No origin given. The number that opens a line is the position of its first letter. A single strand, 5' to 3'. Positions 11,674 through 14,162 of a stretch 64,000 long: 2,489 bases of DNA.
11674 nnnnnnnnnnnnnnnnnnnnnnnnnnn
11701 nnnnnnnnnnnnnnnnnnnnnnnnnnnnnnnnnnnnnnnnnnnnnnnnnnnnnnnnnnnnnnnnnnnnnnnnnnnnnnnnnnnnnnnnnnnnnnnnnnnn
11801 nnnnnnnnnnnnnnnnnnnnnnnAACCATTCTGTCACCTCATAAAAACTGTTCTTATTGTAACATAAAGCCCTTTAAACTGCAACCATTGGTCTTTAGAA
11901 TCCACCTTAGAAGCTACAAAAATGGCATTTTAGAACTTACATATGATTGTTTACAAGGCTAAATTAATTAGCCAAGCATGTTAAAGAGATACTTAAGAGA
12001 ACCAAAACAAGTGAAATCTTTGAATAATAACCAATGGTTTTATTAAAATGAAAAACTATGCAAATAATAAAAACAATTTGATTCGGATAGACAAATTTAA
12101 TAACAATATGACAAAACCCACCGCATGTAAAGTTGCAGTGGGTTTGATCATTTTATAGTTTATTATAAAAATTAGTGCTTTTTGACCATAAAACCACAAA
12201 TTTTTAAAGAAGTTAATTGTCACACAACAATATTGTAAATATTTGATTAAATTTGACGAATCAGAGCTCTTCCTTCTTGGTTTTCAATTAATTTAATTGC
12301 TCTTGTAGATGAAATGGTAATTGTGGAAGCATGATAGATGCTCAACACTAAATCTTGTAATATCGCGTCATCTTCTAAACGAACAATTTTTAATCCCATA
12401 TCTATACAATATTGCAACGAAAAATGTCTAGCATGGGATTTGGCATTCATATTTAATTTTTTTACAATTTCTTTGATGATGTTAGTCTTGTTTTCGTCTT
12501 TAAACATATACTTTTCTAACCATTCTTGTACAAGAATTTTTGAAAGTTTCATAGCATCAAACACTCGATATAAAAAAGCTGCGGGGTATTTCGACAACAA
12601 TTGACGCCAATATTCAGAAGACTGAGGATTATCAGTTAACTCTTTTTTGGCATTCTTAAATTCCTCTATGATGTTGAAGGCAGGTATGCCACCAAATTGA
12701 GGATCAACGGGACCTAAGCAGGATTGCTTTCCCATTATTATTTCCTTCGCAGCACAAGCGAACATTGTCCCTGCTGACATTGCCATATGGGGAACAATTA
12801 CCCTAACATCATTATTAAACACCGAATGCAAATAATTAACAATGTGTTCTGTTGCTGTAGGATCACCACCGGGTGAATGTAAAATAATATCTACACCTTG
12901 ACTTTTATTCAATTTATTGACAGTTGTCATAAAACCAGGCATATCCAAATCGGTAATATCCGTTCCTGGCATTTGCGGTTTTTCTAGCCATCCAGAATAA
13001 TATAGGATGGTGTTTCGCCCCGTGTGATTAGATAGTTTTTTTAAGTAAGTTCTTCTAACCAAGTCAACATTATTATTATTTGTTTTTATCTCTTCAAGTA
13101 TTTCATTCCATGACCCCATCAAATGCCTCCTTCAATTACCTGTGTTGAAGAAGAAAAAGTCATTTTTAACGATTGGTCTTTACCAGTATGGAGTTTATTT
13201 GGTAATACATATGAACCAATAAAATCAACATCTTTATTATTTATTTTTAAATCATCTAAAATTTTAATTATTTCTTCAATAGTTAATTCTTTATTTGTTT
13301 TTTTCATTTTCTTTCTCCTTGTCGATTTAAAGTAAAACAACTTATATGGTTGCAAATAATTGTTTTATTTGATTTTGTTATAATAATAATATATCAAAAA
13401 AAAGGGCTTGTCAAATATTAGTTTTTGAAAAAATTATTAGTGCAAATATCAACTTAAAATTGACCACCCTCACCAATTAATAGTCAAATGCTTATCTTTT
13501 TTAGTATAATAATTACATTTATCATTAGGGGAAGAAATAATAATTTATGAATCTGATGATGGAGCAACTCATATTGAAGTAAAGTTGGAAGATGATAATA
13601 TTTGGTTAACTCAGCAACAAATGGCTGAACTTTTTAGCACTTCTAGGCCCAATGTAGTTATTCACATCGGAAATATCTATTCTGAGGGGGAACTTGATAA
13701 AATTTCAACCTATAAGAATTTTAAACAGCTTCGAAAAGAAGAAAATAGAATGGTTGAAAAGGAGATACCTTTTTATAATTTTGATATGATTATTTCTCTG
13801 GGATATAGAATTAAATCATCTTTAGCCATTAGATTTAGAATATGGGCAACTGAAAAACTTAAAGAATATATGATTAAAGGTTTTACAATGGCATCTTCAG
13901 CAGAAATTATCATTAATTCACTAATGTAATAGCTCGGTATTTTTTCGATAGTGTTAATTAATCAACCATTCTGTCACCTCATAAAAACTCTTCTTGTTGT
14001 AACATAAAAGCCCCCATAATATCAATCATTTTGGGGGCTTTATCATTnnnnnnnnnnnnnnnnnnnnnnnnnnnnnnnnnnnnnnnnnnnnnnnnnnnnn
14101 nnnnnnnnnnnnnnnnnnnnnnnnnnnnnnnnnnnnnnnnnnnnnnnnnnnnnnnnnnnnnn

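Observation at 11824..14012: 2.1 kb islet flanked by 49-bp direct repeats, inserted between the permease promoter and the ABC-exporter terminator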

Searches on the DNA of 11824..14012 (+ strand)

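Call 42: search_dna_similar(query=window:11824-14012:+, collection=phages, mode=distant, max_rows=10)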
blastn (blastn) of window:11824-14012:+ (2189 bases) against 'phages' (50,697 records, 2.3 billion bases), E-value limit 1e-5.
Records with a match: 1; places in all: 1; records where one place covers at least 80% of the query: 0.
Best place of each record, by identity: 60-80% 1.
By first word of the organism name: Bacteriophage 1.
By host as written in the record: - 1.
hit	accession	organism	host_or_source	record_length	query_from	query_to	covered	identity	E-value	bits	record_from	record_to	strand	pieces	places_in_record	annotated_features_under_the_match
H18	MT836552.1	Bacteriophage sp.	human fecal samples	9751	1946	2066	6%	74.4%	9e-12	80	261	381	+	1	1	record has no annotation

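Call 43: search_dna_similar(query=window:11824-14012:+, collection=plasmids, mode=distant, max_rows=10)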
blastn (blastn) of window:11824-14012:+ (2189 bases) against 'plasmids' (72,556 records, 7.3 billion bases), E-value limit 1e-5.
Records with a match: 14; places in all: 14; records where one place covers at least 80% of the query: 0.
Best place of each record, by identity: 80-90% 1; 60-80% 13.
By first word of the organism name: Ligilactobacillus 10; Aliarcobacter 1; Arcobacter 1; Bacteroides 1; Klebsiella 1.
By predicted mobility (MOB-suite, as given by PLSDB): non-mobilizable 12; mobilizable 2.
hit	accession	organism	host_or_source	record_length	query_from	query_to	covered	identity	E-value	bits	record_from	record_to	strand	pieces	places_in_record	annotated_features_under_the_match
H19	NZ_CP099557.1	Aliarcobacter cryaerophilus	Chicken meat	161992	1711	2068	16%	67.2%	6e-20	108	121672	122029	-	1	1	virulence RhuM family protein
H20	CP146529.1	Arcobacter sp. AZ-2023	-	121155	1711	2068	16%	67.2%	6e-20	108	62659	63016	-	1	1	virulence RhuM family protein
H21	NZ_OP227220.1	Bacteroides sp.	-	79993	1907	2057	7%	71.9%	1e-10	78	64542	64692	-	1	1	rhuM: RhuM family protein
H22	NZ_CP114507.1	Ligilactobacillus salivarius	Meles meles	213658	1947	2061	5%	73.9%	1e-9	73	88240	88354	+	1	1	virulence RhuM family protein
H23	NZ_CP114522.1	Ligilactobacillus salivarius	Meles meles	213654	1947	2061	5%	73.9%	1e-9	73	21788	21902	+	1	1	virulence RhuM family protein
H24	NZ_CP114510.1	Ligilactobacillus salivarius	Meles meles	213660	1947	2061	5%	73.9%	1e-9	73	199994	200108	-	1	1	virulence RhuM family protein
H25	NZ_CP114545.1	Ligilactobacillus salivarius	Meles meles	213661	1947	2061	5%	73.9%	1e-9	73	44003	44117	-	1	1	virulence RhuM family protein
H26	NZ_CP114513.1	Ligilactobacillus salivarius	Meles meles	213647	1947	2061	5%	73.9%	1e-9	73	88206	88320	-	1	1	virulence RhuM family protein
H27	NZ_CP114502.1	Ligilactobacillus salivarius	Meles meles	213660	1947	2061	5%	73.9%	1e-9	73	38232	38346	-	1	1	virulence RhuM family protein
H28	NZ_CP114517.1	Ligilactobacillus salivarius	Meles meles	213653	1947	2061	5%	73.9%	1e-9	73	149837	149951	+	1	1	virulence RhuM family protein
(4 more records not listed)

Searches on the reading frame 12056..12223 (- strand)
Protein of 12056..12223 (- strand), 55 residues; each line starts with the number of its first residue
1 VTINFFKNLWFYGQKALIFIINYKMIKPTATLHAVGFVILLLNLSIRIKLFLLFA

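Call 6: search_protein_families(library=pfam, proteins=[window:12056-12223:-], max_evalue=0.01)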
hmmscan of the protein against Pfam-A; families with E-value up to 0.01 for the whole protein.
window:12056-12223:- (55 aa): 0 families

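Call 10: search_protein_families(library=padloc, proteins=[window:12056-12223:-], max_evalue=0.1)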
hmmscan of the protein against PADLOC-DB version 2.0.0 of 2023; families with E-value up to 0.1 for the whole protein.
window:12056-12223:- (55 aa): 0 families

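Call 11: search_protein_families(library=phrogs, proteins=[window:12056-12223:-], max_evalue=0.1)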
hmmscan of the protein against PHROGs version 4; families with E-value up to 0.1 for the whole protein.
window:12056-12223:- (55 aa): 1 family
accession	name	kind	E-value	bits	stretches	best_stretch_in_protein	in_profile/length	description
phrog_6867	-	unknown function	0.043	15.2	1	8-41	23-58/82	-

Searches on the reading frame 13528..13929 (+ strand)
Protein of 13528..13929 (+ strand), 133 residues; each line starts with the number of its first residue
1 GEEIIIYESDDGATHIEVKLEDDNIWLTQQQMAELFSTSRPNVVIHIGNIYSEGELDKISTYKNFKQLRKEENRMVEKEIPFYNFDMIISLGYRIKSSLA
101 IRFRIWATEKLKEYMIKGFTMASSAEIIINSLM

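Call 6: search_protein_families(library=pfam, proteins=[window:13585-13929:+], max_evalue=0.01)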
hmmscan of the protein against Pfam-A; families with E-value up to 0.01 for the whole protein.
window:13585-13929:+ (114 aa): 1 family
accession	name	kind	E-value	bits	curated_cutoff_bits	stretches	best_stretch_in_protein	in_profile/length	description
PF13310.11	Virulence_RhuM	-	9.5e-22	77.9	33.7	1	41-103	1-63/252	Virulence protein RhuM family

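Call 10: search_protein_families(library=padloc, proteins=[window:13585-13929:+], max_evalue=0.1)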
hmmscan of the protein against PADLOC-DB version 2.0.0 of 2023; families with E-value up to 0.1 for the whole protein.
window:13585-13929:+ (114 aa): 39 families (the best 25 are shown)
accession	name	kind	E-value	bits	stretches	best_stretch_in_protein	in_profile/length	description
PDLC04872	PDC-S05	-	3.7e-44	148.2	1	2-104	24-126/152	-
PDLC04853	PDC-S05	-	3.3e-43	146.1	1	1-103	24-126/336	-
PDLC04854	PDC-S05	-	3.1e-42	142.6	1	2-103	23-124/212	-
PDLC04876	PDC-S05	-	5.4e-42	141.5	1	1-103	26-128/174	-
PDLC04965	PDC-S23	-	7.9e-42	141.8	1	1-103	23-125/327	-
PDLC04964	PDC-S23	-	2.2e-41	140.1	1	1-103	22-124/331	-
PDLC04851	PDC-S05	-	3.8e-41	139.3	1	1-104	28-131/342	-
PDLC04852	PDC-S05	-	3.4e-39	132.7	1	2-103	30-131/346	-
PDLC04879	PDC-S05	-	6e-39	132.2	1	1-105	22-125/285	-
PDLC04858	PDC-S05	-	9.1e-39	130.4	1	1-105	23-124/138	-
PDLC04870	PDC-S05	-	1.1e-38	130.7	1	1-104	27-127/214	-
PDLC04843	PDC-S05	-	9.7e-37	124.9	1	1-103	24-123/330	-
PDLC04963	PDC-S23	-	2e-36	124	1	2-103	19-117/312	-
PDLC04868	PDC-S05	-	3e-36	123.2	1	2-103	25-126/335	-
PDLC04871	PDC-S05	-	4.9e-31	106.1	1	2-102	150-250/468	-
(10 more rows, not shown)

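Call 11: search_protein_families(library=phrogs, proteins=[window:13585-13929:+], max_evalue=0.1)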
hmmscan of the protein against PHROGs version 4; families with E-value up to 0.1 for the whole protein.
window:13585-13929:+ (114 aa): 2 families
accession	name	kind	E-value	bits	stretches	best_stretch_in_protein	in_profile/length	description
phrog_2015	-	tail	0.0023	18.2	1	4-62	134-190/275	tail tube protein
phrog_2011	-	transcription regulation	0.041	14.6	1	2-90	20-104/275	anti-repressor Ant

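Call 33: search_dna_similar(query=window:13528-13929:+, collection=plasmids, mode=protein, max_rows=10)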
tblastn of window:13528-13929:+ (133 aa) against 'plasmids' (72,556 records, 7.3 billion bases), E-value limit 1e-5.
Records with a match: 116; places in all: 142; records where one place covers at least 80% of the query: 108.
Best place of each record, by identity: <60% 116.
By first word of the organism name: Bacteroides 39; Parabacteroides 11; Ligilactobacillus 10; Phocaeicola 8; Vibrio 5; Aeromonas 5; Legionella 4; Roseomonas 4; Pseudomonas 3; Aliarcobacter 2; and 21 more.
By predicted mobility (MOB-suite, as given by PLSDB): non-mobilizable 74; conjugative 25; mobilizable 17.
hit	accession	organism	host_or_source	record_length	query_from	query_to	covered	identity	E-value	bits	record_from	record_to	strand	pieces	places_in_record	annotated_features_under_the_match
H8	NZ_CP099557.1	Aliarcobacter cryaerophilus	Chicken meat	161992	3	121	89%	52.1%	5e-35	134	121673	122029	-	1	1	virulence RhuM family protein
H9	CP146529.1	Arcobacter sp. AZ-2023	-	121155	3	121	89%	52.1%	5e-35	134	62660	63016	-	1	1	virulence RhuM family protein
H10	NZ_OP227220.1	Bacteroides sp.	-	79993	3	132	98%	46.9%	1e-31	124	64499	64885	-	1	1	rhuM: RhuM family protein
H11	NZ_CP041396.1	Bacteroides ovatus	Homo sapiens,cell culture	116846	3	132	98%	45.4%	3e-30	120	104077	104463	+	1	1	rhuM: RhuM family protein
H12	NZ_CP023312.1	Vibrio anguillarum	Dicentrarchus labrax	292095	4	121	89%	48.3%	8e-32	124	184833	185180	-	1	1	virulence protein RhuM/Fic/DOC family protein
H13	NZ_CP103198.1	Phocaeicola vulgatus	Homo sapiens,cell culture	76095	3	121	89%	47.9%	2e-32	127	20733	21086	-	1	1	rhuM: RhuM family protein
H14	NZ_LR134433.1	Legionella adelaidensis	environmental,Cooling tower water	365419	5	121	88%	47.0%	7e-31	122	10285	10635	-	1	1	rhuM: RhuM family protein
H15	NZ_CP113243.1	Vibrio sp. gvc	loach,Aquaculture ponds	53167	3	121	89%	45.4%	6e-28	114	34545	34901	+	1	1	virulence RhuM family protein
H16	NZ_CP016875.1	Legionella pneumophila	Glomma River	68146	3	124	92%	43.4%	1e-29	118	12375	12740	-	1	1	virulence protein RhuM/Fic/DOC family protein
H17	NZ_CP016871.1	Legionella pneumophila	industrial building air scrubber liquid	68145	3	124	92%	43.4%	1e-29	118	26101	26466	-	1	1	virulence protein RhuM/Fic/DOC family protein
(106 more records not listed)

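Call 44: find_homologous_proteins(query=window:13528-13929:+, max_evalue=1e-10)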
Query window:13528-13929:+ (133 aa): 2583 proteins with E <= 1e-10 among 2658 candidates; the best 120 are listed.
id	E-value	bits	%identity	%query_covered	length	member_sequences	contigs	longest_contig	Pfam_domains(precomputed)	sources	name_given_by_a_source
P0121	5.6e-67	241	99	86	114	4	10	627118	PF13310.12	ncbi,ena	-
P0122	4.9e-54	199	76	89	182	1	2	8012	PF13310.12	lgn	-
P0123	3.0e-53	197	76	89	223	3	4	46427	PF13310.12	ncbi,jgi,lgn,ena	-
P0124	2.0e-52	194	72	95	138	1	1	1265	PF13310.12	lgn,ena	-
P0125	1.5e-51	191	72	92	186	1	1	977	PF13310.12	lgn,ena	-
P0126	2.1e-51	191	73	89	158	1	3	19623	PF13310.12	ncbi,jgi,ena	ncbi:MAG: RhuM family protein [Tissierellaceae bacterium]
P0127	4.0e-51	190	74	89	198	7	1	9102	PF13310.12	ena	-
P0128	9.0e-51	189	73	86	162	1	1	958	PF13310.12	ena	-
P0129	1.4e-50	188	72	89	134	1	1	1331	PF13310.12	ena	-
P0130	2.2e-50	188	72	89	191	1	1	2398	PF13310.12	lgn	-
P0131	2.7e-50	187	72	89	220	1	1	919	PF13310.12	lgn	-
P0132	4.2e-50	187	67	95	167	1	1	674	PF13310.12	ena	-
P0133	4.5e-50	187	71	89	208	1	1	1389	PF13310.12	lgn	-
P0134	4.6e-50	187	73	89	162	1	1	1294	PF13310.12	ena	-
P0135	8.1e-50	186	71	89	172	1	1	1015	PF13310.12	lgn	-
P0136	8.6e-50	186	71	89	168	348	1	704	PF13310.12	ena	-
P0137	9.5e-50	185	71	89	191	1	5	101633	PF13310.12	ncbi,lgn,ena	-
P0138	1.0e-49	185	71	89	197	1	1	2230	PF13310.12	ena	-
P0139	1.1e-49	185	71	89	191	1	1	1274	PF13310.12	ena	-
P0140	1.1e-49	185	71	89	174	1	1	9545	PF13310.12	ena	-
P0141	1.2e-49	185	72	89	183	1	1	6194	PF13310.12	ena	-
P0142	1.3e-49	185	71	89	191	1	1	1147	PF13310.12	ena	-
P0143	1.4e-49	185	71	89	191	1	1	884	PF13310.12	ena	-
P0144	1.5e-49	185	71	89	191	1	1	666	PF13310.12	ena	-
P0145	1.6e-49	185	71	89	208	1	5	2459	PF13310.12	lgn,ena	-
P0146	1.7e-49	185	71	89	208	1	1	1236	PF13310.12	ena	-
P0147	1.7e-49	185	71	89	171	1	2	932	PF13310.12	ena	-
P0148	2.1e-49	184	71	89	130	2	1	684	PF13310.12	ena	-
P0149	2.5e-49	184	70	90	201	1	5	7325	PF13310.12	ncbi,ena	-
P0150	4.6e-49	183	72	89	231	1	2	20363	PF13310.12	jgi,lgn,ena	-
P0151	4.7e-49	183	71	89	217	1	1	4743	PF13310.12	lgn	-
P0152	5.1e-49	183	69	89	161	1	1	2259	PF13310.12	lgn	-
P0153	5.5e-49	183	70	89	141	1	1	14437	PF13310.12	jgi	jgi:hypothetical protein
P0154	6.0e-49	183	71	89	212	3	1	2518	PF13310.12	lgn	-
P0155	6.7e-49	183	73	89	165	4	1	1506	PF13310.12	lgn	-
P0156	6.8e-49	183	69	89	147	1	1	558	PF13310.12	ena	-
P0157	6.9e-49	183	71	89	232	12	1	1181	PF13310.12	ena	-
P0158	7.1e-49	183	71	89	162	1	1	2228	PF13310.12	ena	-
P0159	7.4e-49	183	71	89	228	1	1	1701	PF13310.12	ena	-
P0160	7.5e-49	183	71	89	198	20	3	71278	PF13310.12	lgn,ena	-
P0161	7.5e-49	183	70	89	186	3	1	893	PF13310.12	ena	-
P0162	7.9e-49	183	70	89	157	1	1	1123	PF13310.12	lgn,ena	-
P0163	9.3e-49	182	70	89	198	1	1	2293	PF13310.12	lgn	-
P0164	1.1e-48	182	69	89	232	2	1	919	PF13310.12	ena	-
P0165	1.1e-48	182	70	89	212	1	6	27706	PF13310.12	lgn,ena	-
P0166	1.2e-48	182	70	89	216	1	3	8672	PF13310.12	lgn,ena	-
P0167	1.3e-48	182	72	89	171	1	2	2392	PF13310.12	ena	-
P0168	1.3e-48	182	70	89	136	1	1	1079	PF13310.12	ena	-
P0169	1.4e-48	182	66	96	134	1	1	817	PF13310.12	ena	-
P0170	1.4e-48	182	72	89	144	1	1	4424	PF13310.12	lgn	-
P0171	1.5e-48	182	69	89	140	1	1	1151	PF13310.12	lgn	-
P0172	1.5e-48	182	72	89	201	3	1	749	PF13310.12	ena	-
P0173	1.6e-48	182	70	89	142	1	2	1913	PF13310.12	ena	-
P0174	1.6e-48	182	71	89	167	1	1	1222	PF13310.12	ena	-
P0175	1.6e-48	182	70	89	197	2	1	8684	PF13310.12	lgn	-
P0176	1.7e-48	181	71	89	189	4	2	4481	PF13310.12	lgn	-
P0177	1.7e-48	181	70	89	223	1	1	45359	PF13310.12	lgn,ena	-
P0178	1.7e-48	181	71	89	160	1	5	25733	PF13310.12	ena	-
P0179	1.7e-48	181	70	89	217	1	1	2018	PF13310.12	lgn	-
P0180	1.9e-48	181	70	89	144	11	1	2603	PF13310.12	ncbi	-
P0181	1.9e-48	181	69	90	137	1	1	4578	PF13310.12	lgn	-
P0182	1.9e-48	181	70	89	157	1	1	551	PF13310.12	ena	-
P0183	2.0e-48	181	70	89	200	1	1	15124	PF13310.12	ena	-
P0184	2.1e-48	181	70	89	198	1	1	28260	PF13310.12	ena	-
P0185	2.1e-48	181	70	89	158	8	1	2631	PF13310.12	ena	-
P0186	2.2e-48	181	70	89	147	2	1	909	PF13310.12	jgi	jgi:hypothetical protein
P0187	2.4e-48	181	70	89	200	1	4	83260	PF13310.12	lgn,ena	-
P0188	2.4e-48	181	70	89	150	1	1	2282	PF13310.12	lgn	-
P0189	2.4e-48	181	70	89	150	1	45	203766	PF13310.12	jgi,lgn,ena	jgi:toxin-antitoxin system, toxin component, fic family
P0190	2.4e-48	181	70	89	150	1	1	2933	PF13310.12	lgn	-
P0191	2.5e-48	181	70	89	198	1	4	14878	PF13310.12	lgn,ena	-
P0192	2.5e-48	181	70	89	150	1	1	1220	PF13310.12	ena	-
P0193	2.6e-48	181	70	89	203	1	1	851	PF13310.12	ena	-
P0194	2.6e-48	181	70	89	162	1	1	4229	PF13310.12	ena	-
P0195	2.7e-48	181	70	89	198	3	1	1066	PF13310.12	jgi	-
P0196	2.9e-48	181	70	89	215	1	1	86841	PF13310.12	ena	-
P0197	3.1e-48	181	69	89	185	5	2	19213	PF13310.12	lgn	-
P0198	3.2e-48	181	71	89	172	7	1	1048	PF13310.12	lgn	-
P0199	3.2e-48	181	70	89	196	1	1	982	PF13310.12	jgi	-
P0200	3.3e-48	181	71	89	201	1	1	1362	PF13310.12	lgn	-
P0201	3.3e-48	181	69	89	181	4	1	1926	PF13310.12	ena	-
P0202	3.5e-48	180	70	89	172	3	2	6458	PF13310.12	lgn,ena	-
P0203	3.6e-48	180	70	89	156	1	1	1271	PF13310.12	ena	-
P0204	4.0e-48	180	71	89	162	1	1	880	PF13310.12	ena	-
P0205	4.0e-48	180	69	89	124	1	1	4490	PF13310.12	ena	-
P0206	4.1e-48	180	70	89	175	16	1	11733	PF13310.12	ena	-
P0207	4.5e-48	180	66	96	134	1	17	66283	PF13310.12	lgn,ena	-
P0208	4.5e-48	180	70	89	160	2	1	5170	PF13310.12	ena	-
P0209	4.7e-48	180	69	89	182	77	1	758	PF13310.12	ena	-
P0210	4.8e-48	180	69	89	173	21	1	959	PF13310.12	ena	-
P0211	4.8e-48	180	70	89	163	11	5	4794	PF13310.12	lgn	-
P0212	5.3e-48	180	70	89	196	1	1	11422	PF13310.12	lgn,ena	-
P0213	5.4e-48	180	70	89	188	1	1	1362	PF13310.12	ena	-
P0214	5.6e-48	180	70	89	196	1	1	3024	PF13310.12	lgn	-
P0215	5.8e-48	180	71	89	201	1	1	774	PF13310.12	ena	-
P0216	6.1e-48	180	70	89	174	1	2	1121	PF13310.12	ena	-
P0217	6.2e-48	180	70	89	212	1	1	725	PF13310.12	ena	-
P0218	6.3e-48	180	67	89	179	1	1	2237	PF13310.12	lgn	-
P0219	6.7e-48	180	69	89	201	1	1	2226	PF13310.12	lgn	-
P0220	7.0e-48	179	70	89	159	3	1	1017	PF13310.12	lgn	-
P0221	7.2e-48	179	70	89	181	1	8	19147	PF13310.12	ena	-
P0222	7.8e-48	179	69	89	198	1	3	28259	PF13310.12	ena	-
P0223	8.5e-48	179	69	89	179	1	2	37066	PF13310.12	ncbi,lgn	-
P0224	8.8e-48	179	70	89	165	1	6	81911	PF13310.12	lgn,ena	-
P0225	9.2e-48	179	69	89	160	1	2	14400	PF13310.12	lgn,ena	-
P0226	9.8e-48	179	70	89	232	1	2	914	PF13310.12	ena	-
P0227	1.1e-47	179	68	89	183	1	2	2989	PF13310.12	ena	-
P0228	1.2e-47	179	67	92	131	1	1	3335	PF13310.12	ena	-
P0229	1.3e-47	179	68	89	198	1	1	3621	PF13310.12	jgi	jgi:hypothetical protein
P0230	1.4e-47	179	70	89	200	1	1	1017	PF13310.12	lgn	-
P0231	1.6e-47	178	69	89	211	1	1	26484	PF13310.12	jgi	jgi:hypothetical protein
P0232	1.6e-47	178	70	89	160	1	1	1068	PF13310.12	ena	-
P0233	1.7e-47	178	66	93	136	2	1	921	PF13310.12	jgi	jgi:hypothetical protein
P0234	1.7e-47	178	69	89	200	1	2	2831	PF13310.12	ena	-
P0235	1.7e-47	178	69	89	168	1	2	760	PF13310.12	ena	-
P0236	1.8e-47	178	66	89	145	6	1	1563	PF13310.12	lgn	-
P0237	1.9e-47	178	67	89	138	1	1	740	PF13310.12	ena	-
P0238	1.9e-47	178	70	89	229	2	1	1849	PF13310.12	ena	-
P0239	2.1e-47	178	69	89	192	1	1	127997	PF13310.12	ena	-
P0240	2.1e-47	178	69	89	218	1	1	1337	PF13310.12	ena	-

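Call 46: search_protein_families(library=ncbifam, proteins=[window:13528-13929:+], max_evalue=0.01)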
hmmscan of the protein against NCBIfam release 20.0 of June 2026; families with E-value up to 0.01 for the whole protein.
window:13528-13929:+ (133 aa): 0 families
